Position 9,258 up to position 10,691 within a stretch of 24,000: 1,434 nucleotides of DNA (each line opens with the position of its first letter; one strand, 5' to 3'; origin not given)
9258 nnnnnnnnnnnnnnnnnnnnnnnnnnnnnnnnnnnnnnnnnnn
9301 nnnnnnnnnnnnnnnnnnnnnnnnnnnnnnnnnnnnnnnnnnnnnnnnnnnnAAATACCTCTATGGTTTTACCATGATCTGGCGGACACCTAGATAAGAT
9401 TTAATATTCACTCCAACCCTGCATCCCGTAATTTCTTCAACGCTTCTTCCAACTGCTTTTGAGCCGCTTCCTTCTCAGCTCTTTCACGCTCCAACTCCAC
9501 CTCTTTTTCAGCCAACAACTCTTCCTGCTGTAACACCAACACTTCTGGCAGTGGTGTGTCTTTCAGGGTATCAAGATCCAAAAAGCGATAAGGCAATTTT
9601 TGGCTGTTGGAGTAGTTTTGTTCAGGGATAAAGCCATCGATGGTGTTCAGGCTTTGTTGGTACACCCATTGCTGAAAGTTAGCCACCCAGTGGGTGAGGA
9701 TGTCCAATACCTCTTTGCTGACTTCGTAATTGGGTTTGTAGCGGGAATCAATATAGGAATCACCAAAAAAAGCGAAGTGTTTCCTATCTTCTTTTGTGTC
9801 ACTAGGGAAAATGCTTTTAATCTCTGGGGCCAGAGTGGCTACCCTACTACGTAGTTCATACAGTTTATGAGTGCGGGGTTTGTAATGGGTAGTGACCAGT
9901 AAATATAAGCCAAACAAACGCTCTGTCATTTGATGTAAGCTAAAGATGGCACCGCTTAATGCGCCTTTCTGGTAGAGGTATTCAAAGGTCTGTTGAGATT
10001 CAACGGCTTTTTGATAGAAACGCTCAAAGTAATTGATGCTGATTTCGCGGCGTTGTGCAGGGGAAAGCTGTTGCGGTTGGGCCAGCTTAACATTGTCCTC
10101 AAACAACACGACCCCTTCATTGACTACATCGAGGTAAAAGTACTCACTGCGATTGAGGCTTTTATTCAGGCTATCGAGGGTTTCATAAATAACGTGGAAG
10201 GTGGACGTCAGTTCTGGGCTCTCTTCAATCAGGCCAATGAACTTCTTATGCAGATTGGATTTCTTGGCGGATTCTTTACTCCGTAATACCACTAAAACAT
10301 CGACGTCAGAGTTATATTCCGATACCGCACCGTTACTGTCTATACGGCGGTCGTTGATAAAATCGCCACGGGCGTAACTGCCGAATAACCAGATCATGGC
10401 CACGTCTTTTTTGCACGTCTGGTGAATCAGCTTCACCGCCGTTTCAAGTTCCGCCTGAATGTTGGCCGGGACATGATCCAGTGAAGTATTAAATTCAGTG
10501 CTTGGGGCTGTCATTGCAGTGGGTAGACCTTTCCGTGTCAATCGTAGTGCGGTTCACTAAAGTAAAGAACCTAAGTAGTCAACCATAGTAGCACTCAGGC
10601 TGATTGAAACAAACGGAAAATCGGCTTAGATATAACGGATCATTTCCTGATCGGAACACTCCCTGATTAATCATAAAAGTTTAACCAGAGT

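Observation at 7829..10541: Two-gene cassette: fused NTase-HEPN protein plus UG/Abi-like reverse transcriptase, a candidate uncharacterised RT-based defence system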

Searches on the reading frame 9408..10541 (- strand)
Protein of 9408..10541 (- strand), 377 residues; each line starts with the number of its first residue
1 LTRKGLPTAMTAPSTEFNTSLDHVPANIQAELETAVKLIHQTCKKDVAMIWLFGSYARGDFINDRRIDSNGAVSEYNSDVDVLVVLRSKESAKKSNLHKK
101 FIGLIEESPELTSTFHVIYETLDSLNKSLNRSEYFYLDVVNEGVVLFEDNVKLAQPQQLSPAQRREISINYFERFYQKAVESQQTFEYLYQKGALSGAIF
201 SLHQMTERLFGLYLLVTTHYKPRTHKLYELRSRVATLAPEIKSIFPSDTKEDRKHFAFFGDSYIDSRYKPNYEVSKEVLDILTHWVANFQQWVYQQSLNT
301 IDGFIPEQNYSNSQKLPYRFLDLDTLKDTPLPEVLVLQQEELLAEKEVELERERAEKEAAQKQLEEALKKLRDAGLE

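Call 3: search_protein_families(library=pfam, proteins=[window:9408-10541:-], max_evalue=0.1)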
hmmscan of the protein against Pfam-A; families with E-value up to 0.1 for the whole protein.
window:9408-10541:- (377 aa): 4 families
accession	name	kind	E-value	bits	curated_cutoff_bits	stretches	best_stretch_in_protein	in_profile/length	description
PF01909.29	NTP_transf_2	-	3.1e-07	31.1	21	1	41-62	7-29/93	Nucleotidyltransferase domain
PF05168.19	HEPN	-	6.8e-07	29.9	22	1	173-291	2-112/117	HEPN domain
PF18765.7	Polbeta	-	4.5e-06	27.2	26.9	1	42-149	6-90/93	Polymerase beta, Nucleotidyltransferase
PF18144.7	SMODS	-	0.00064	20.4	26.5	1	31-100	30-95/164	Second Messenger Oligonucleotide or Dinucleotide Synthetase domain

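Call 4: search_protein_families(library=padloc, proteins=[window:9408-10541:-], max_evalue=0.1)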
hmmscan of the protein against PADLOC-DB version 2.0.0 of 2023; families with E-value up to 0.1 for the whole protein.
window:9408-10541:- (377 aa): 6 families
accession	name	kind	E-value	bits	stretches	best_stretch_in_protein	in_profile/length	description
PDLC04903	PDC-S09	-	4.5e-08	31.4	1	28-127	7-95/108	-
PDLC04902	PDC-S09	-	9.2e-05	20.7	1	39-97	12-60/97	-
PDLC04907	PDC-S09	-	0.0002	19.5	1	28-91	6-58/114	-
PDLC00769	Cyclase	-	0.00039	17.9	1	26-94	22-82/261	oligonucleotide-cyclase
PDLC04906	PDC-S09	-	0.0015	16.9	0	46-91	23-55/98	-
PDLC04904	PDC-S09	-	0.019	13.2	0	34-90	11-55/104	-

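Call 5: search_protein_families(library=ncbifam, proteins=[window:9408-10541:-], max_evalue=0.1)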
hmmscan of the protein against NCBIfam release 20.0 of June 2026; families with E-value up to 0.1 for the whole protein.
window:9408-10541:- (377 aa): 3 families
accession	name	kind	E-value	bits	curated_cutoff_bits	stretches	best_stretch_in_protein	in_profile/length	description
NF047752.1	MntA_antitoxin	equivalog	0.0013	18.6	60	1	44-64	4-24/106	type VII toxin-antitoxin system MntA family adenylyltransferase antitoxin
NF012212.1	ANT_9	subfamily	0.013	14.8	340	1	28-101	2-63/249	aminoglycoside nucleotidyltransferase ANT(9)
NF010309.0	PRK13746.1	subfamily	0.064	12.6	193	0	23-68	4-49/263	aminoglycoside adenylyltransferase family protein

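Call 12: find_homologous_proteins(query=window:9408-10541:-)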
Query window:9408-10541:- (377 aa): 53 proteins with E <= 0.001 among 6308 candidates.
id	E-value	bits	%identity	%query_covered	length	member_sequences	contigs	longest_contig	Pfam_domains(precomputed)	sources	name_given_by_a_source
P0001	1.3e-239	812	100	98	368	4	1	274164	PF18765.8,PF05168.20,PF01909.30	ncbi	-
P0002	2.4e-212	722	88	98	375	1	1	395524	PF18765.8,PF05168.20,PF01909.30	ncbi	-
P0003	6.8e-189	645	79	98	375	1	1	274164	PF18765.8,PF05168.20,PF01909.30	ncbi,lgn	-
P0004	2.5e-175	601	69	100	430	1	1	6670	PF05168.20,PF01909.30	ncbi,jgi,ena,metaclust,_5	metaclust:\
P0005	2.3e-130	453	56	98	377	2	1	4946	PF05168.20,PF01909.30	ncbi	ncbi:MAG: HEPN domain-containing protein [Pseudomonadales bacterium]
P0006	4.4e-124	432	63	87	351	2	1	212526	-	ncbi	-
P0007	6.7e-113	395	54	87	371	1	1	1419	-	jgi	jgi:predicted nucleotidyltransferase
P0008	6.6e-103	363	48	98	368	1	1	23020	PF18765.8,PF05168.20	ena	-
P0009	3.9e-102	360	46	98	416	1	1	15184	PF05168.20,PF01909.30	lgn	-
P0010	5.9e-100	353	48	98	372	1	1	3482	PF05168.20,PF01909.30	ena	-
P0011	6.2e-100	353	48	98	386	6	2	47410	PF18765.8,PF05168.20,PF01909.30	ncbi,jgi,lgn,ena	-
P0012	1.9e-99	351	47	95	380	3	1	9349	PF05168.20,PF01909.30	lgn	-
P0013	3.7e-99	350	45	97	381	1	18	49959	PF05168.20,PF01909.30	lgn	-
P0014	1.8e-98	348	45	98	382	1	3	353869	PF05168.20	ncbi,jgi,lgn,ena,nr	ncbi:hypothetical protein A9Q99_27490 [Gammaproteobacteria bacterium 45_16_T64]|nr:hypothetical prot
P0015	2.0e-97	344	46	98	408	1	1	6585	PF18765.8,PF05168.20,PF01909.30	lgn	-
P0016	4.4e-97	343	48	95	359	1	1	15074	PF18765.8,PF05168.20,PF01909.30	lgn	-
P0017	4.6e-97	343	44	97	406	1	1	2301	PF05168.20,PF01909.30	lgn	-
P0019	5.9e-97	343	49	96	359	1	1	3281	PF05168.20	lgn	-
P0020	1.8e-96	341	46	97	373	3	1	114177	PF18765.8,PF05168.20,PF01909.30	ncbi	-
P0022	6.2e-96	340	49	97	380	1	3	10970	PF18765.8,PF05168.20,PF01909.30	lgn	-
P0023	1.6e-95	338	46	97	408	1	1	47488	PF18765.8,PF05168.20,PF01909.30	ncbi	-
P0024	6.9e-95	336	46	97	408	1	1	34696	PF18765.8,PF05168.20,PF01909.30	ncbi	-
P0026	1.6e-93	332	46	97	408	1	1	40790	PF18765.8,PF05168.20,PF01909.30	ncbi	-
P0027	6.6e-93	330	43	97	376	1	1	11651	PF05168.20,PF01909.30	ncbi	-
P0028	1.2e-92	329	47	97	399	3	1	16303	PF05168.20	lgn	-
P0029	4.8e-92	327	45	97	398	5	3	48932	PF18765.8,PF05168.20,PF01909.30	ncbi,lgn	-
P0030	4.3e-89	317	42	95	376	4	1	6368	PF05168.20,PF01909.30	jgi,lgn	-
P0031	9.7e-89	316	45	97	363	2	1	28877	PF05168.20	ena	-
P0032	4.5e-88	314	72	56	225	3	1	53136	PF05168.20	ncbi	-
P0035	1.5e-85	305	46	87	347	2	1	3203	PF05168.20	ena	-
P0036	6.9e-85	303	44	98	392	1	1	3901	PF18765.8,PF05168.20,PF01909.30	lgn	-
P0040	6.0e-78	280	39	97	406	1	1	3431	PF05168.20,PF01909.30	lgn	-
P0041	8.5e-78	280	43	96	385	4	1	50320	PF18765.8,PF05168.20,PF01909.30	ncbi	-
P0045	6.9e-42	162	34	76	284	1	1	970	PF18765.8,PF05168.20,PF01909.30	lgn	-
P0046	1.4e-39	154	34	73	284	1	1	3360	PF18765.8,PF05168.20,PF01909.30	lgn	-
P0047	1.3e-37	148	34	70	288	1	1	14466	PF18765.8,PF05168.20,PF01909.30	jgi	-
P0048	1.0e-34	138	34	70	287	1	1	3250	PF05168.20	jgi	-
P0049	3.8e-32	130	31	75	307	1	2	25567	PF05168.20,PF01909.30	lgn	-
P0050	1.0e-28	119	29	75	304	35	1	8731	PF05168.20,PF01909.30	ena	-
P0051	2.0e-28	118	29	75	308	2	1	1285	PF05168.20,PF01909.30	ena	-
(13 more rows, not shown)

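Call 18: find_related_loci(query=A1, collection=genome_contigs, flank=8000)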
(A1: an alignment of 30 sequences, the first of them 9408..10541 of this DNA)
Query A1 (377 aa) in genome_contigs; peptide patterns used: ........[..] (x = any residue, [..] = any of these).
599 stretches matched a pattern (row limit reached: there are more); 100 encode a relative of the query (tblastn E <= 1e-3); the best 80 are kept; 80 distinct loci.
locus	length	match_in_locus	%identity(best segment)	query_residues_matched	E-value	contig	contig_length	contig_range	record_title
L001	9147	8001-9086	48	12-372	4e-100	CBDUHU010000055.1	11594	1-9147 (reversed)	MAG TPA_asm: uncultured Kangiellaceae bacterium isolate SRR22808129_binner12_Refined_85 genome assembly, contig: ERZ2504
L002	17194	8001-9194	45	6-377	4e-105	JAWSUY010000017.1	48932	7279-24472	MAG: Agarilytica sp. isolate BHT04_PHB_gam1 A6P3HB_contig_219, whole genome shotgun sequence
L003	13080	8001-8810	35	17-290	7e-51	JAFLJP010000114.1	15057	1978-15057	MAG: Gammaproteobacteria bacterium isolate MC-02 c_000000150517, whole genome shotgun sequence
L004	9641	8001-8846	35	19-304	2e-49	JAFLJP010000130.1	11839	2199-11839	MAG: Gammaproteobacteria bacterium isolate MC-02 c_000001222025, whole genome shotgun sequence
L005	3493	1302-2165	33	17-308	1e-48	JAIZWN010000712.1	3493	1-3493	MAG: Candidatus Thiosymbion ectosymbiont of Robbea hypermnestra isolate 1385H 1071200712, whole genome shotgun sequence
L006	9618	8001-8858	34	20-304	2e-47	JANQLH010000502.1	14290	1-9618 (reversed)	MAG: SAR324 cluster bacterium isolate PL25a_bin.53 k99_3031302, whole genome shotgun sequence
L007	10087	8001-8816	35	15-290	1e-46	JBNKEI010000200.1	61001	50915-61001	MAG: Myxococcales bacterium isolate F1.bin.15.orig k141_361816, whole genome shotgun sequence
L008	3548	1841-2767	32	20-326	1e-45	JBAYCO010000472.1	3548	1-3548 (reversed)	MAG: Victivallaceae bacterium isolate SO_2016_CLC_T2_3 scaffold60680_PH3_Jul20_2016, whole genome shotgun sequence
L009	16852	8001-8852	33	20-305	7e-45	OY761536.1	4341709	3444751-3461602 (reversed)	MAG: Victivallaceae bacterium isolate e353ef71-700a-4510-b67c-5bed4426050c genome assembly, chromosome: 1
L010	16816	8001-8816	36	13-286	1e-44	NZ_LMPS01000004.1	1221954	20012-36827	Dyadobacter sp. Leaf189 contig_2, whole genome shotgun sequence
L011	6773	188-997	33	20-291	9e-45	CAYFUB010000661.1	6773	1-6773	MAG TPA_asm: uncultured Pirellulales bacterium isolate ERP108616_co1_197 genome assembly, contig: k119_1406252, whole ge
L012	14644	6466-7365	31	4-304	2e-43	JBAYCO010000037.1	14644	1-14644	MAG: Victivallaceae bacterium isolate SO_2016_CLC_T2_3 scaffold04308_PH3_Jul20_2016, whole genome shotgun sequence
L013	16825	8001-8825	34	19-282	2e-43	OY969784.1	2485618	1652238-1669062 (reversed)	MAG: uncultured Alphaproteobacteria bacterium isolate MFD09603.bin.1.46 genome assembly, chromosome: 1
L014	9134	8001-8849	32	20-304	3e-43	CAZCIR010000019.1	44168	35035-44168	MAG TPA_asm: uncultured Pirellulales bacterium isolate binchicken_co34_225 genome assembly, contig: NODE_1103_length_441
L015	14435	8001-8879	31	14-295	7e-43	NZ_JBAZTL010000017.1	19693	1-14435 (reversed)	MAG: Sphingomonas sp. isolate SO_2017_GW1_201 NODE_10598_length_19693_cov_82.089134_OW334_2017, whole genome shotgun seq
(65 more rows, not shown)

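Call 22: find_encoding_contigs(protein=P0003, flank=8000, max_places=4)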
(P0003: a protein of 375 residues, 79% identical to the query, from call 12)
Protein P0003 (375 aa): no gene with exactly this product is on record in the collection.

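Call 23: find_encoding_contigs(protein=P0002, flank=8000, max_places=4)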
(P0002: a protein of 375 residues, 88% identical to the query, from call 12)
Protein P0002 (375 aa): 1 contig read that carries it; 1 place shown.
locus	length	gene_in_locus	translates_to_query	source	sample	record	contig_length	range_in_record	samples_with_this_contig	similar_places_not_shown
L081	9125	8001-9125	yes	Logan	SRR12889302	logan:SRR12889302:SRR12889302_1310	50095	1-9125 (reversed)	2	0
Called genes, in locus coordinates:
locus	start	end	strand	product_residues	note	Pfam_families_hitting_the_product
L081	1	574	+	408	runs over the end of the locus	-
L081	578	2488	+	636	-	PF00128:Alpha-amylase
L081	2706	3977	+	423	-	PF03486:HI0933_like (faint), PF07992:Pyr_redox_2, PF13738:Pyr_redox_3, PF00070:Pyr_redox, PF18267:Rubredoxin_C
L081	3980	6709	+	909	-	PF04879:Molybdop_Fe4S4, PF00384:Molybdopterin, PF01568:Molydop_binding, PF04324:Fer2_BFD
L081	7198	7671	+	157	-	-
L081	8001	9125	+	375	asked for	PF01909:NTP_transf_2 (faint), PF18765:Polbeta (faint), PF05168:HEPN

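Call 25: find_related_loci(query=A2, collection=metagenome_contigs, flank=7000)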
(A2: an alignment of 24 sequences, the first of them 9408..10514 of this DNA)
Query A2 (368 aa) in metagenome_contigs; peptide patterns used: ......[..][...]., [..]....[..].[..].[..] (x = any residue, [..] = any of these).
172 stretches matched a pattern; 15 encode a relative of the query (tblastn E <= 1e-3); 15 distinct loci.
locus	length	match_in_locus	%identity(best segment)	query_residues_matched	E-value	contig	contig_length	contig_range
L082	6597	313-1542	69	1-368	0e+0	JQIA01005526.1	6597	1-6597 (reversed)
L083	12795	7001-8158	48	1-368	5e-111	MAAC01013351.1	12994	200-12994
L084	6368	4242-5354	42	9-368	4e-94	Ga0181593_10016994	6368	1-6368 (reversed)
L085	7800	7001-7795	50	1-265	4e-86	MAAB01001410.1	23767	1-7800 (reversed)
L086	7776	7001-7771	51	9-265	6e-86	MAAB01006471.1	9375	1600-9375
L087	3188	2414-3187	50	1-258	3e-84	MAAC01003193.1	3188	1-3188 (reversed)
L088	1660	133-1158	39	8-347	1e-76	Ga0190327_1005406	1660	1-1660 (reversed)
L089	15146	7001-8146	45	1-368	2e-108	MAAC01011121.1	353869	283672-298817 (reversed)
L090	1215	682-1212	45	1-164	1e-50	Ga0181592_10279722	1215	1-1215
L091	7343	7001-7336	45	1-112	7e-30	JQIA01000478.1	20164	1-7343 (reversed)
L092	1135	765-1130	43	11-121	5e-28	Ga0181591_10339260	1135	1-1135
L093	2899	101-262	54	16-69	2e-13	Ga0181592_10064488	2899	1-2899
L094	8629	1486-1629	34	16-76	2e-5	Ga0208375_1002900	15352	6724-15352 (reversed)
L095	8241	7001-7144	34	16-76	3e-5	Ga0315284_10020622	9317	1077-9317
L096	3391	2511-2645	43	37-92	5e-5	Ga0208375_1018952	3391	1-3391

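Call 26: find_related_loci(query=A2, collection=viral_contigs, flank=7000)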
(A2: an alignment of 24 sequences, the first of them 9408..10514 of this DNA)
Query A2 (368 aa) in viral_contigs; peptide patterns used: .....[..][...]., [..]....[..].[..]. (x = any residue, [..] = any of these).
55 stretches matched a pattern, but none encodes a relative of the query by tblastn (E <= 1e-3).

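Call 32: list_cluster_members(proteins=[P0001, P0002, P0003, P0054, P0006])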
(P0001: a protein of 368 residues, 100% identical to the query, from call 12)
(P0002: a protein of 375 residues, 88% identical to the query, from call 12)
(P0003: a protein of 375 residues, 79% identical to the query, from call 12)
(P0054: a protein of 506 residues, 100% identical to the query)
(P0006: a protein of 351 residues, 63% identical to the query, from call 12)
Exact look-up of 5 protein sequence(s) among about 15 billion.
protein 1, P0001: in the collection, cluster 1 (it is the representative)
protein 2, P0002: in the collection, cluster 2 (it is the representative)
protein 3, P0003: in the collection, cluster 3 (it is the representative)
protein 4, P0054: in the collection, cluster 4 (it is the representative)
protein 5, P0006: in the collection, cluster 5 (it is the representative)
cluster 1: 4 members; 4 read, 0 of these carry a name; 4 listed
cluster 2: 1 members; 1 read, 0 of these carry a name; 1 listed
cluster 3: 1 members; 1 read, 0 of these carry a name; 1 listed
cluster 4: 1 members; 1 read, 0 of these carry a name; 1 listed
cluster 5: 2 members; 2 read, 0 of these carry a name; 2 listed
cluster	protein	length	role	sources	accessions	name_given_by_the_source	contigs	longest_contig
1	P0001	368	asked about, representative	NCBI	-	-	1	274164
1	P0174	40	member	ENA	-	-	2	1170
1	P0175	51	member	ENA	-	-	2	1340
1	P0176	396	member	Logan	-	-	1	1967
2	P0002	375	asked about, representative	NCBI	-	-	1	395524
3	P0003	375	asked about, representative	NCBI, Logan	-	-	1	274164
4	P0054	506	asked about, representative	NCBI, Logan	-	-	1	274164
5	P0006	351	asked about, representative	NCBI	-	-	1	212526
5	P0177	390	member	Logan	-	-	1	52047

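Call 45: search_solved_structures(query=A2, max_evalue=1, show_alignments=2)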
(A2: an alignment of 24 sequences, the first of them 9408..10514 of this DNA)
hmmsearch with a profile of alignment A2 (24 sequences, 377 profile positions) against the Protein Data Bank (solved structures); distinct sequences matched with E-value up to 1: 6.
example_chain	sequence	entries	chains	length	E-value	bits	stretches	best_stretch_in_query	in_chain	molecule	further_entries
4nqf_A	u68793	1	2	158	1.6e-21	79.8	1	159-296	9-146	Nucleotidyltransferase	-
9xbd_E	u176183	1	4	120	0.0035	19.4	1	14-83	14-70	Nucleotidyltransferase domain-containing protein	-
2rff_A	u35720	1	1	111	0.014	17.4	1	23-59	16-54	Putative nucleotidyltransferase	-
3lur_A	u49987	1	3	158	0.57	12.2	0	10-59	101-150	Putative bacterial transcription regulation protein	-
36za_ps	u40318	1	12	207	0.88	11.5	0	324-377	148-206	Vertex binding complex protein gp66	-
11lx_n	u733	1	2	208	0.89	11.5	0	324-377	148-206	Inner Baseplate Protein gp187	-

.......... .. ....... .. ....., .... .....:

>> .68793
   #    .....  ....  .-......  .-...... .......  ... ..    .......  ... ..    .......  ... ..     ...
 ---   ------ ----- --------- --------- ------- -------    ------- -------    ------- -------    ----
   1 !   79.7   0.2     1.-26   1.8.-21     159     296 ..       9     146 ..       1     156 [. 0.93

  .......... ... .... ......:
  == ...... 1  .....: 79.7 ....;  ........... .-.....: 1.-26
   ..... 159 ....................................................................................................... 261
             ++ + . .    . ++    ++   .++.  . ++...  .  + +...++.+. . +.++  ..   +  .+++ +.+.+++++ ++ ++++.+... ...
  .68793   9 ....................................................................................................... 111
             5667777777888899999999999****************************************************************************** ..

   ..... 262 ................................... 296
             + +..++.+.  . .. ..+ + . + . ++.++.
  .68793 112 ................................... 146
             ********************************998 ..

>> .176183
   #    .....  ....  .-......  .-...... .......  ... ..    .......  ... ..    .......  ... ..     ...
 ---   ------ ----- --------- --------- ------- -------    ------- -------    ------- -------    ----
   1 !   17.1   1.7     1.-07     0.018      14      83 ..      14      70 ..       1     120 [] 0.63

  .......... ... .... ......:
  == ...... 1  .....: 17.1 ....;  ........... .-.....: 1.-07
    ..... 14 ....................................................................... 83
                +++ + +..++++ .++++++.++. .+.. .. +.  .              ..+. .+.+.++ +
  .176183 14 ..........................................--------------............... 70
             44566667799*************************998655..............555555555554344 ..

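Call 49: predict_structure(alignment_id=A2)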
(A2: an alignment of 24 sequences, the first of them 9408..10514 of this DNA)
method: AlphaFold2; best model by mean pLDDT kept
length: 368 residues; sequences in the alignment: 24
mean_pLDDT: 86.7   pTM: 0.70
mean pLDDT of the five models: 86.7, 86.4, 86.4, 85.8, 84.8
residues with pLDDT >= 90: 175; 70-90: 164; 50-70: 25; < 50: 4
segments of 3 or more residues with pLDDT < 50: 1-4
pLDDT, mean of each block of 10 residues (from residue 1): 58 91 92 85 89 71 68 86 66 77 84 87 82 90 82 92 95 96 94 96 93 81 93 93 93 81 90 98 97 93 90 94 86 88 89 88 79
secondary structure, 60 per line:
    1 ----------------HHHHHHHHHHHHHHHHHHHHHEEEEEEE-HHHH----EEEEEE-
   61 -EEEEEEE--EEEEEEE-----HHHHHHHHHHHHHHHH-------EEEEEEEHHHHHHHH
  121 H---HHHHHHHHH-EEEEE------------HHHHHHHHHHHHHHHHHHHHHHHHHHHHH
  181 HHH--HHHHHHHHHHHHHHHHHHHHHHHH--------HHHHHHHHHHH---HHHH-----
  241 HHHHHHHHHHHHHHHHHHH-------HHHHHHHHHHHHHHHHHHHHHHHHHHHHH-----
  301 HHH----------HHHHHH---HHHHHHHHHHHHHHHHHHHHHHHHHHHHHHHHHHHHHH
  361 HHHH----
elements in order: H17-37 E38-44 H46-49 E54-59 E62-68 E71-77 H83-98 E106-112 H113-121 H125-133 E135-139 H152-183 H186-209 H218-228 H232-235 H241-259 H267-295 H314-319 H323-364
